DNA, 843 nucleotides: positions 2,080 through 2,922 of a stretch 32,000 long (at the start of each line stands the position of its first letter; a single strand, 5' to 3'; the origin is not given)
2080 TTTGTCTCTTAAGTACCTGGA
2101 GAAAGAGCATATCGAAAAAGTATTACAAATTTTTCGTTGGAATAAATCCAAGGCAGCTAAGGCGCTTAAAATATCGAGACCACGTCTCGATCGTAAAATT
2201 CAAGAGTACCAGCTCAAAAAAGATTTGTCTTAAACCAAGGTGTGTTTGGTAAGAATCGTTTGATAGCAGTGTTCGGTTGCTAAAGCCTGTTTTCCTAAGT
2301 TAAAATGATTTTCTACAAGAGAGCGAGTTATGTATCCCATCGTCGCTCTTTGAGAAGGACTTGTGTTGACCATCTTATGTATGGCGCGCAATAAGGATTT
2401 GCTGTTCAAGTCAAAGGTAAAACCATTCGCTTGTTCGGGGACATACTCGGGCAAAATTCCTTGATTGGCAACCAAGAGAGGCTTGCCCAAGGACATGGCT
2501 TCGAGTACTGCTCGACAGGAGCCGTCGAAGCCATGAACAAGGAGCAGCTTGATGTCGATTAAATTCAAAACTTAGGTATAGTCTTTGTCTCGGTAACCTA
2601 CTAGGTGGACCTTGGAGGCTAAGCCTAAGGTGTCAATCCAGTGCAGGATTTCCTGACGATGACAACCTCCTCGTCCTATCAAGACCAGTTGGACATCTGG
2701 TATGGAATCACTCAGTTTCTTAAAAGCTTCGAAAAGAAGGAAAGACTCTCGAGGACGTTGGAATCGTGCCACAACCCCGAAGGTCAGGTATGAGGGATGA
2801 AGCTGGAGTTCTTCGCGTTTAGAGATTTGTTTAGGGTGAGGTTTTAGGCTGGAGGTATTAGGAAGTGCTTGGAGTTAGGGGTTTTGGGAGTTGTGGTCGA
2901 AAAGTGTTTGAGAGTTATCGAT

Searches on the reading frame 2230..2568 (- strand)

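Call 13: search_protein_families(library=pfam, proteins=[window:2230-2568:-], max_evalue=0.01)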
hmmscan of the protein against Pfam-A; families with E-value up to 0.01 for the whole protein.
window:2230-2568:- (112 aa): 2 families
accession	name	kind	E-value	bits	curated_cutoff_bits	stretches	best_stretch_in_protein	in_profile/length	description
PF00534.26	Glycos_transf_1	-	4.9e-08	33.1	26.4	1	15-79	103-167/172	Glycosyl transferases group 1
PF13692.12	Glyco_trans_1_4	-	6.4e-05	23.7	27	1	15-67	87-140/142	Glycosyl transferases group 1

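Call 87: search_protein_families(library=pfam, proteins=[window:2230-2568:-], max_evalue=1)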
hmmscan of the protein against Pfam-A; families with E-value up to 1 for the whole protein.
window:2230-2568:- (112 aa): 2 families
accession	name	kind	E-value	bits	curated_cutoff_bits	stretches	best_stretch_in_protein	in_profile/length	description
PF00534.26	Glycos_transf_1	-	4.9e-08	33.1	26.4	1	15-79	103-167/172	Glycosyl transferases group 1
PF13692.12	Glyco_trans_1_4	-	6.4e-05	23.7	27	1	15-67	87-140/142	Glycosyl transferases group 1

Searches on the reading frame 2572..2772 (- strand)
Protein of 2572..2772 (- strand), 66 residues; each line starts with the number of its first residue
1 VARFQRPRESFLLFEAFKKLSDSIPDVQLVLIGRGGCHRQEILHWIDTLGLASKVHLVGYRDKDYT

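Call 87: search_protein_families(library=pfam, proteins=[window:2572-2772:-], max_evalue=1)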
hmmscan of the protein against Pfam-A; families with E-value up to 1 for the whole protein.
window:2572-2772:- (66 aa): 2 families
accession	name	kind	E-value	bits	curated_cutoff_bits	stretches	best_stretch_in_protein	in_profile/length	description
PF00534.26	Glycos_transf_1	-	1.5e-06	28.3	26.4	1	2-63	22-83/172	Glycosyl transferases group 1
PF13692.12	Glyco_trans_1_4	-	4.9e-05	24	27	1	8-63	15-68/142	Glycosyl transferases group 1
